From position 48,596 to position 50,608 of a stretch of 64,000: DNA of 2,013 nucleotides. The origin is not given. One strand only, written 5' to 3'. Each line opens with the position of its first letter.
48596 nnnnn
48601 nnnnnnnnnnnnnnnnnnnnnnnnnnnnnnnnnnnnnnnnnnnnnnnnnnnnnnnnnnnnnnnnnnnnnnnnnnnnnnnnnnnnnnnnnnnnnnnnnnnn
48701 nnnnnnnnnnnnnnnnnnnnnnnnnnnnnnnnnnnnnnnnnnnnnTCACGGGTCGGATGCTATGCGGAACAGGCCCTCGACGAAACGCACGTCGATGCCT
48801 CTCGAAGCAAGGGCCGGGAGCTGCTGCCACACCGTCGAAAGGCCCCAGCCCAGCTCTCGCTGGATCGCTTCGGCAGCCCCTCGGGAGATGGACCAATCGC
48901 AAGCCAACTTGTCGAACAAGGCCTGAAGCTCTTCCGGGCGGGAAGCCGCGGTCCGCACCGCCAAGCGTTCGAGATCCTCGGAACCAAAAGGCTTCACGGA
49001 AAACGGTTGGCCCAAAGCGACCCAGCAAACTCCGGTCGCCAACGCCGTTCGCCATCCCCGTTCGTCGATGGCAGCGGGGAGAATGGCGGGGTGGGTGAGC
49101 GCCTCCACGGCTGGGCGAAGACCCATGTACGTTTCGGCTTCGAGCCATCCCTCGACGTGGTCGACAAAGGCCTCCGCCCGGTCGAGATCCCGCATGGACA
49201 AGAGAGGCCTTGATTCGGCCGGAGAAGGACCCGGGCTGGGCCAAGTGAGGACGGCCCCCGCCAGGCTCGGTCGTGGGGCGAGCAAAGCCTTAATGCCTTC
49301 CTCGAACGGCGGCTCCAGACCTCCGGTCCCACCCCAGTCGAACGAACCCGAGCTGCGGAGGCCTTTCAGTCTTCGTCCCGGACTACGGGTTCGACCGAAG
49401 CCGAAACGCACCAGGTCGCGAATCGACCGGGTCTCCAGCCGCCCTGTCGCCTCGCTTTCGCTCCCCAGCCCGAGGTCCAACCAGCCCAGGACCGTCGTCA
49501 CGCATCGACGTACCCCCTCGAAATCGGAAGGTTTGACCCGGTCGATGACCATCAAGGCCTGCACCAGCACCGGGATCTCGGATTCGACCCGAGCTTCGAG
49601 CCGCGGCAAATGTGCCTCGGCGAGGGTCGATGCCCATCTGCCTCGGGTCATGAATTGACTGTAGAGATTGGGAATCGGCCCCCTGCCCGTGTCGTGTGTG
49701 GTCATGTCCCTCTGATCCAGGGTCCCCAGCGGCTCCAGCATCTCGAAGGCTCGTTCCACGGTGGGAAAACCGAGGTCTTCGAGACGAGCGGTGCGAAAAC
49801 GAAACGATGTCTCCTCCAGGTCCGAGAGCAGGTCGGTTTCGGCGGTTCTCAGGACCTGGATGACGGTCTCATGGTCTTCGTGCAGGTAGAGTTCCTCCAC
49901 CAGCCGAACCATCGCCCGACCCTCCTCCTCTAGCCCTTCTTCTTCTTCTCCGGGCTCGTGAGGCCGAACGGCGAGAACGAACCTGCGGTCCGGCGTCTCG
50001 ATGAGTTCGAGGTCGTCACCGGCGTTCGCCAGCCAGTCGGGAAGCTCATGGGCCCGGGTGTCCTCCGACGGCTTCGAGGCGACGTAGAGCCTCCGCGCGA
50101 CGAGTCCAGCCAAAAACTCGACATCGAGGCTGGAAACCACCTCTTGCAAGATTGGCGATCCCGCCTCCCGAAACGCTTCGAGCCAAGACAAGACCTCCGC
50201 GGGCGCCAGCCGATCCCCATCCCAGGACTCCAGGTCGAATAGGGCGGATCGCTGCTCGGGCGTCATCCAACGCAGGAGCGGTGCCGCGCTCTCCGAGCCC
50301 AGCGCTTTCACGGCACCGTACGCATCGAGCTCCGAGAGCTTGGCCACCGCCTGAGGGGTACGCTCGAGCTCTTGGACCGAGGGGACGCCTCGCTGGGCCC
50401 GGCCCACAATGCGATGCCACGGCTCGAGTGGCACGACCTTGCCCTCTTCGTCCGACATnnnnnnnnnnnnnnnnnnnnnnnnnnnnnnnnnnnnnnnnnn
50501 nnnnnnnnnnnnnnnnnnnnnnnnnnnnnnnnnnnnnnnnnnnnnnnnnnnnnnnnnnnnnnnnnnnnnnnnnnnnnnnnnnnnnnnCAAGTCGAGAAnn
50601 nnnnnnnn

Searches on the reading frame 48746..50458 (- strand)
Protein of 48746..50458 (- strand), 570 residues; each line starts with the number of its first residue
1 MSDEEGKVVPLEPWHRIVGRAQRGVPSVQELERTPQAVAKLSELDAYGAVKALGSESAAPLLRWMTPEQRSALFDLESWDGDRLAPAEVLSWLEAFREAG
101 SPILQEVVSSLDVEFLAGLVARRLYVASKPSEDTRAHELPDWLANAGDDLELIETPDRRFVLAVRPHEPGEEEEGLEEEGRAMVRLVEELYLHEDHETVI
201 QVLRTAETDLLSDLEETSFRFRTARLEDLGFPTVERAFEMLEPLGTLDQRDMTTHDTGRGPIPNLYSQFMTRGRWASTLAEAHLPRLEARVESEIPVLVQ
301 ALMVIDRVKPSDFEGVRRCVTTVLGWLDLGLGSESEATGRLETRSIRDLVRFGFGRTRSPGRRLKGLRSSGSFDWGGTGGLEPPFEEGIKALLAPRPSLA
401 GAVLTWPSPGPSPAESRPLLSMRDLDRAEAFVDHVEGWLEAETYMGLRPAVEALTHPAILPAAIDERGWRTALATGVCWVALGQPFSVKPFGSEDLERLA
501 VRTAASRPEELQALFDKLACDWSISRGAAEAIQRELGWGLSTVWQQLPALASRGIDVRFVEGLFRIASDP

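Call 3: search_protein_families(library=pfam, proteins=[window:48746-50458:-], max_evalue=0.01)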
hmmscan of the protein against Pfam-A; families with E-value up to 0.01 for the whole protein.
window:48746-50458:- (570 aa): 1 family
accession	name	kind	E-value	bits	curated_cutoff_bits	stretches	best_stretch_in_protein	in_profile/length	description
PF19676.4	DUF6178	-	1.3e-59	202.6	25.5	1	36-563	36-558/561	Family of unknown function (DUF6178)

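Call 4: search_protein_families(library=ncbifam, proteins=[window:48746-50458:-], max_evalue=0.01)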
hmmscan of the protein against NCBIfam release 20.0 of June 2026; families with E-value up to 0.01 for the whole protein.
window:48746-50458:- (570 aa): 0 families

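Call 5: find_homologous_proteins(query=window:48746-50458:-, max_evalue=0.00001)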
Query window:48746-50458:- (570 aa): 10 proteins with E <= 0.00001 among 8000 candidates.
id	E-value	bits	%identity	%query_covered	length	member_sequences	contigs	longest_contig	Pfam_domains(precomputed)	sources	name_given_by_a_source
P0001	0.0e+0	1267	100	100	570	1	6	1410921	PF19676.6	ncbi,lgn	ncbi:MAG: DUF6178 family protein [Myxococcota bacterium]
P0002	2.4e-86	309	40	99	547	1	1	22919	PF19676.6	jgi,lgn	-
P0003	1.9e-80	289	39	95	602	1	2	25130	PF19676.6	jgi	-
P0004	6.2e-71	258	35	97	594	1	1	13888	PF19676.6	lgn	-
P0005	4.0e-65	239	36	96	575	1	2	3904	PF19676.6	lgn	-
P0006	1.2e-58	218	37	74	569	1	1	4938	PF19676.6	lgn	-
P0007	1.3e-55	207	33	99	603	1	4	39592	PF19676.6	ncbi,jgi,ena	-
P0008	4.2e-40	156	34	62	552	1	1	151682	PF19676.6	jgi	jgi:hypothetical protein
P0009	1.5e-12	65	28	53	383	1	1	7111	PF19676.6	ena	-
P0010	1.7e-10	59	26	62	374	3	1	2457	PF19676.6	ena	-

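Call 7: search_solved_structures(query=window:48746-50458:-, show_alignments=2, max_evalue=1)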
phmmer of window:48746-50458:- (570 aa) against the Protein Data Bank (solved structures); distinct sequences matched with E-value up to 1: 0.

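Call 9: find_related_loci(query=A1, collection=genome_contigs, flank=8000)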
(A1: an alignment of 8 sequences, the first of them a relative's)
Query A1 (570 aa) in genome_contigs; peptide patterns used: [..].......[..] (x = any residue, [..] = any of these).
227 stretches matched a pattern; 161 encode a relative of the query (tblastn E <= 1e-3); the best 80 are kept; 80 distinct loci.
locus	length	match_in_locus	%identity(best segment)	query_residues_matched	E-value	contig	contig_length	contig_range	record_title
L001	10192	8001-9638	39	1-566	9e-81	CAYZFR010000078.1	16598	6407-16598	MAG TPA_asm: uncultured Myxococcales bacterium isolate binchicken_co8_317 genome assembly, contig: NODE_6018_length_1659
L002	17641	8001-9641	38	1-567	1e-67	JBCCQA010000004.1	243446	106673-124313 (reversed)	MAG: Myxococcota bacterium isolate P01_D01_bin.141 k141_707092_length_243446_cov_30.5930, whole genome shotgun sequence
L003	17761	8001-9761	32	7-564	7e-62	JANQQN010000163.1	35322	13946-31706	MAG: Myxococcota bacterium isolate IP29b_bin.29 k99_3035276, whole genome shotgun sequence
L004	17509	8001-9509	35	1-500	3e-61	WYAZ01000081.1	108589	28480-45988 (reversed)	MAG: Deltaproteobacteria bacterium isolate PRO2 k127_366179, whole genome shotgun sequence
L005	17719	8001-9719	35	2-565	9e-61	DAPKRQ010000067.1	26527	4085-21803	MAG TPA_asm: Myxococcales bacterium LLY-WYZ-16_1 k141_763104, whole genome shotgun sequence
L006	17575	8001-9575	36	6-491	3e-60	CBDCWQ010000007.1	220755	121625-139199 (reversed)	MAG: Myxococcota bacterium isolate 159d441a-5128-48e9-9a90-04660ad44008 genome assembly, contig: contig_7, whole genome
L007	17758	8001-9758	33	7-567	8e-56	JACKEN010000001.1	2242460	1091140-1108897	MAG: Deltaproteobacteria bacterium isolate HK-STAS-MYXO-34 HK-STAS-MYXO-34_1, whole genome shotgun sequence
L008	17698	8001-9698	31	13-560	2e-52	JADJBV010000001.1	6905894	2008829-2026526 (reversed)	MAG: Deltaproteobacteria bacterium isolate Aved_18-Q3-R54-62_BAT3C.540 tig00000023-10-69002250, whole genome shotgun seq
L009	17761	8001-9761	34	7-566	2e-61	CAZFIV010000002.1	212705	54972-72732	MAG TPA_asm: uncultured Myxococcales bacterium isolate SRP128890_co1_208 genome assembly, contig: NODE_42_length_212705_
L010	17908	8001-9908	30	3-564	1e-47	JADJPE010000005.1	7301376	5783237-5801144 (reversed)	MAG: Deltaproteobacteria bacterium isolate Fred_18-Q3-R57-64_BATAC.308 tig01546525-10-72987380, whole genome shotgun seq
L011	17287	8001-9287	28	45-508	9e-30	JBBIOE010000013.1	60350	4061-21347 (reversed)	MAG: Archangiaceae bacterium isolate PLS170224_bin_272 NODE_325_length_60350_cov_3.04885, whole genome shotgun sequence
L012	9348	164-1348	29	8-397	1e-25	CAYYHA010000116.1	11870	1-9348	MAG TPA_asm: uncultured Myxococcia bacterium isolate SRP162660_co1_4 genome assembly, contig: NODE_3972_length_11870_cov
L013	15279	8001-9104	31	1-367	2e-25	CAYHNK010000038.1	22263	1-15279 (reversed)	MAG TPA_asm: uncultured Bdellovibrionales bacterium isolate ERP119705_co13_447 genome assembly, contig: NODE_2885_length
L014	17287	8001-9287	26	1-437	4e-24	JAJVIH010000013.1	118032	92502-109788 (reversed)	MAG: Myxococcota bacterium isolate Bin_71R c_000000000763, whole genome shotgun sequence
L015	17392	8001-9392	27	45-547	2e-23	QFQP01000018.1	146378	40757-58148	MAG: Archangium gephyra isolate S2_003_000_R2_14 S2_003_000_R2_scaffold_111, whole genome shotgun sequence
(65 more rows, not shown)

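Call 17: predict_structure(alignment_id=A1)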
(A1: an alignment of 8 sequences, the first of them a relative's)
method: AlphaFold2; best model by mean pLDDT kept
length: 570 residues; sequences in the alignment: 8
mean_pLDDT: 80.2   pTM: 0.77
mean pLDDT of the five models: 80.2, 77.5, 77.2, 73.0, 73.0
residues with pLDDT >= 90: 103; 70-90: 378; 50-70: 65; < 50: 24
segments of 3 or more residues with pLDDT < 50: 1-10, 251-256, 375-379
pLDDT, mean of each block of 10 residues (from residue 1): 40 73 78 90 89 89 92 79 70 91 87 85 88 78 79 88 75 68 89 82 84 72 76 86 69 50 81 77 71 86 88 88 92 82 86 92 81 53 81 89 73 75 91 89 86 85 80 90 90 89 76 71 82 80 74 72 78
secondary structure, 60 per line:
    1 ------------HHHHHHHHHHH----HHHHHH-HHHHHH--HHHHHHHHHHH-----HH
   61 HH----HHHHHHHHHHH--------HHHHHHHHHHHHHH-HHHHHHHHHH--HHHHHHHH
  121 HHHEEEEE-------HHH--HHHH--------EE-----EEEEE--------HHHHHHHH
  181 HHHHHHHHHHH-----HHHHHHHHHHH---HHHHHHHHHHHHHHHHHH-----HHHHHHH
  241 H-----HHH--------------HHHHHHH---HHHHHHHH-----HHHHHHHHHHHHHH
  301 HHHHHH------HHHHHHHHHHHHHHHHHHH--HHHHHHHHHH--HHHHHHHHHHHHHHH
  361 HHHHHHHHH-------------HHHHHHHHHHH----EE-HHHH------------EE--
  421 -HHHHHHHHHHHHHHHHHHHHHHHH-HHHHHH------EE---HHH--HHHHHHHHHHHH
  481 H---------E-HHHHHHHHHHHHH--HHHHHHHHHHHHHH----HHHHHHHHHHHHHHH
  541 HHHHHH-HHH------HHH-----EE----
elements in order: H13-23 H28-33 H35-40 H43-53 H59-62 H67-77 H86-99 H101-110 H113-123 E124-128 H141-144 E160-164 H173-191 H197-207 H211-228 H234-241 H264-270 H274-281 H287-306 H313-331 H334-343 H346-369 H383-393 H401-404 H422-445 H447-452 H469-481 H493-505 H508-521 H526-546

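Call 20: search_protein_representatives(alignment_id=A1)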
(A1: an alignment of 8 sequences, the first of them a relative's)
Query: 8 sequences, 576 profile positions. Proteins with E-value up to 0.001 (for the whole library): 2450; up to 1e-10: 1753; up to 1e-30: 729. The best 150 are listed.
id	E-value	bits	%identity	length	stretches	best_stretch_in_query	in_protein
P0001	4.1e-232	788.6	-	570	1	1-574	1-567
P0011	1.1e-205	701.3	-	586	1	5-574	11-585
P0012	2.7e-200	683.5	-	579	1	3-574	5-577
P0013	1.1e-188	645.2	-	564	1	4-574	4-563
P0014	1.6e-182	624.8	-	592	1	3-574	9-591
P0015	2.3e-181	621.0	-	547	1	6-573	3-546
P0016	1.2e-177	608.7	-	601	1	5-572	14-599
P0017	1.5e-174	598.5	-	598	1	5-574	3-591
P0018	6.9e-171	586.4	-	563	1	12-574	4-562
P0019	2.8e-168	577.8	-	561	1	1-573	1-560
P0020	1.1e-166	572.5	-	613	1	6-571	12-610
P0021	5.3e-166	570.3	-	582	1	3-573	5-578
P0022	3.2e-164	564.4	-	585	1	4-574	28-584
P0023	5.8e-164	563.5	-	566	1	5-573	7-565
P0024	1.3e-159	549.1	-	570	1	5-572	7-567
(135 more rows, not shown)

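Call 22: fold_search(model_id=the predicted structure, library=pdb)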
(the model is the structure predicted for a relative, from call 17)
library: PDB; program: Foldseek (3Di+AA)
matches with E <= 10: 149; with E <= 0.001: 0
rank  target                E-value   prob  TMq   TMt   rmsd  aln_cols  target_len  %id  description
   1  7n6g_0A               1.6e-01  0.23  0.15  0.16  19.4       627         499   11  C1 of central pair (released 2022-05-18)
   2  7sqc_G2               1.8e-01  0.23  0.15  0.17  19.8       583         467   12  Ciliary C1 central pair apparatus isolated from Chlamydomonas reinhardtii (released 2022-04-13)
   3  2z1q_B                4.4e-01  0.06  0.10  0.10  23.8       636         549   12  Crystal structure of acyl CoA dehydrogenase (released 2008-05-13)
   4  2z1q_A                4.7e-01  0.06  0.10  0.10  24.2       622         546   12  Crystal structure of acyl CoA dehydrogenase (released 2008-05-13)
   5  9ijj_AL               5.6e-01  0.08  0.13  0.13  19.9       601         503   11  In situ structure of the central apparatus in mouse sperm axoneme. (released 2025-06-04)
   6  3owa_D                5.8e-01  0.05  0.09  0.09  25.8       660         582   12  Crystal Structure of Acyl-CoA Dehydrogenase complexed with FAD from Bacillus anthracis (released 2010-10-13)
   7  3ouw_A                6.3e-01  0.06  0.10  0.11  25.2       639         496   13  Structure of beta-catenin with Lef-1 (released 2010-11-24)
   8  5m8j                  6.9e-01  0.04  0.09  0.10  31.0       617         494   11  Crystal structure of Eremococcus coleocola manganese transporter mutant H236A (released 2017-01-11)
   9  9i8w_A                7.2e-01  0.11  0.15  0.17  19.9       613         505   13  Beta-catenin armadillo with cyclic peptide and Compound 3 (released 2026-02-18)
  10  4r11_E                8.5e-01  0.06  0.12  0.13  24.0       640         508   11  A conserved phosphorylation switch controls the interaction between cadherin and beta-catenin in vitro and in vivo (released 2015-04-29)
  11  5m8k                  8.5e-01  0.03  0.09  0.10  30.5       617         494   11  Crystal structure of Eremococcus coleocola manganese transporter mutant E129Q (released 2017-01-11)
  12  5m8a                  8.8e-01  0.03  0.09  0.10  31.0       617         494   11  Crystal structure of Eremococcus coleocola manganese transporter mutant E129A (released 2017-01-11)
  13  8u5n                  9.2e-01  0.06  0.12  0.12  23.1       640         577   10  The mTORC1 cholesterol sensor LYCHOS (GPR155) - monomer with auxin (released 2024-09-18)
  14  4c0p_D                1.0e+00  0.06  0.12  0.09  22.7       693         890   12  Unliganded Transportin 3 (released 2014-01-22)
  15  3wyf_C                1.4e+00  0.05  0.14  0.10  21.3       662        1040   11  Crystal structure of Xpo1p-Yrb2p-Gsp1p-GTP complex (released 2014-11-12)
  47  2yvy                  4.1e+00  0.44  0.14  0.28   5.0       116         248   17  Crystal structure of magnesium transporter MgtE cytosolic domain, Mg2+ bound form (released 2007-09-04)
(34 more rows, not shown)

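Call 34: find_encoding_contigs(protein=P0001, flank=10000, max_places=3)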
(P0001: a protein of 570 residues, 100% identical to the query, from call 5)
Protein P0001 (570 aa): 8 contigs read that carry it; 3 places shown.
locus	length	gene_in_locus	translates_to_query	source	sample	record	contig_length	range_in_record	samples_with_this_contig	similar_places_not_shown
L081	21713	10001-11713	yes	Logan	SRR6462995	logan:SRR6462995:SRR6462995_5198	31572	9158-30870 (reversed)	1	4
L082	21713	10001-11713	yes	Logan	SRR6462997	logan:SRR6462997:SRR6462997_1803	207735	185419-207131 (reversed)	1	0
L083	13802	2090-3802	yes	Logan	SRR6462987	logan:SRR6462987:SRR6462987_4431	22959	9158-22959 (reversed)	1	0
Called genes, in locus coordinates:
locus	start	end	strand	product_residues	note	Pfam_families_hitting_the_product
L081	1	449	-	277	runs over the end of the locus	-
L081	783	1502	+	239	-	PF03168:LEA_2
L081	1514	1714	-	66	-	-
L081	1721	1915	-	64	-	-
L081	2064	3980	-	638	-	PF02518:HATPase_c, PF00204:DNA_gyraseB, PF01751:Toprim, PF00986:DNA_gyraseB_C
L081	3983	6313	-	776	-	PF00521:DNA_topoisoIV, PF03989:DNA_gyraseA_C (faint)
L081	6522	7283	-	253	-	PF13085:Fer2_3, PF13187:Fer4_9 (faint), PF12838:Fer4_7 (weak), PF13183:Fer4_8 (weak)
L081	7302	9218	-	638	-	PF00890:FAD_binding_2, PF01266:DAO (faint), PF07992:Pyr_redox_2 (faint), PF02910:Succ_DH_flav_C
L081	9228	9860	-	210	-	PF01127:Sdh_cyt (faint)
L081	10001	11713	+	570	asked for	PF19676:DUF6178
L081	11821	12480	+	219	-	PF03781:FGE-sulfatase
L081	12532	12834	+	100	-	-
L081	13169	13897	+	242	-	-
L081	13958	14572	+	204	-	PF04116:FA_hydroxylase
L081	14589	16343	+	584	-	PF02518:HATPase_c, PF13589:HATPase_c_3, PF01119:DNA_mis_repair, PF08676:MutL_C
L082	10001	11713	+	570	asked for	PF19676:DUF6178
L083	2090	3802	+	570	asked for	PF19676:DUF6178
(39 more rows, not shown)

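Call 36: search_solved_structures(query=A1, max_evalue=10, show_alignments=2)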
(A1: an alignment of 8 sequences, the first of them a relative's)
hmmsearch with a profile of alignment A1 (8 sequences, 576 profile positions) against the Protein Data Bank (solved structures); distinct sequences matched with E-value up to 10: 1.
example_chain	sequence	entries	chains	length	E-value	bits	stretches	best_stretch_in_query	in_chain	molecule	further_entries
28yl_D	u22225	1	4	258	0.22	13.5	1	480-551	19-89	3-oxoacyl-[acyl-carrier-protein] reductase FabG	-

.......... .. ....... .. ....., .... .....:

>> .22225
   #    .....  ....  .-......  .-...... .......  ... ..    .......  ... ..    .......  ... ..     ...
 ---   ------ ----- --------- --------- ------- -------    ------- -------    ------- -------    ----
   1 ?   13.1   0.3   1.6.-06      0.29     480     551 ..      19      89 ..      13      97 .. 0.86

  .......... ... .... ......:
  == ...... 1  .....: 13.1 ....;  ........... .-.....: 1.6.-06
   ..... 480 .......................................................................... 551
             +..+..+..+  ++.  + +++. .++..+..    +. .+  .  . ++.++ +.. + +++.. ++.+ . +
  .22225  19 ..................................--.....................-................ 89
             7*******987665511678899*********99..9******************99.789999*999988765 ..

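Call 37: search_protein_families(library=pfam, alignment_id=A1, max_evalue=10)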
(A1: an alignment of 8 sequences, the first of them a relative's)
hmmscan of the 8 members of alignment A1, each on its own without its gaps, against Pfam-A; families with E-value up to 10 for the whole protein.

A. member 1, P0001 (570 aa): 2 families
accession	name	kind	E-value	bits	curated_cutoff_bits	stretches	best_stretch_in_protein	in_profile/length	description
PF19676.4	DUF6178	-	1.3e-59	202.6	25.5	1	36-563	36-558/561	Family of unknown function (DUF6178)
PF20352.3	DUF6647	-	0.26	11.5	24.1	1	409-456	17-64/174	Domain of unknown function (DUF6647)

B. families by the number of members that match (of 8 scanned): 5 families
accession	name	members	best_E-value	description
PF19676.4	DUF6178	8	5.7e-97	Family of unknown function (DUF6178)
PF10604.15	Polyketide_cyc2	1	0.0083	Polyketide cyclase / dehydrase and lipid transport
PF20352.3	DUF6647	1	0.26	Domain of unknown function (DUF6647)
PF03448.22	MgtE_N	1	0.26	MgtE intracellular N domain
PF25211.1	DUF7839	1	0.35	Domain of unknown function (DUF7839)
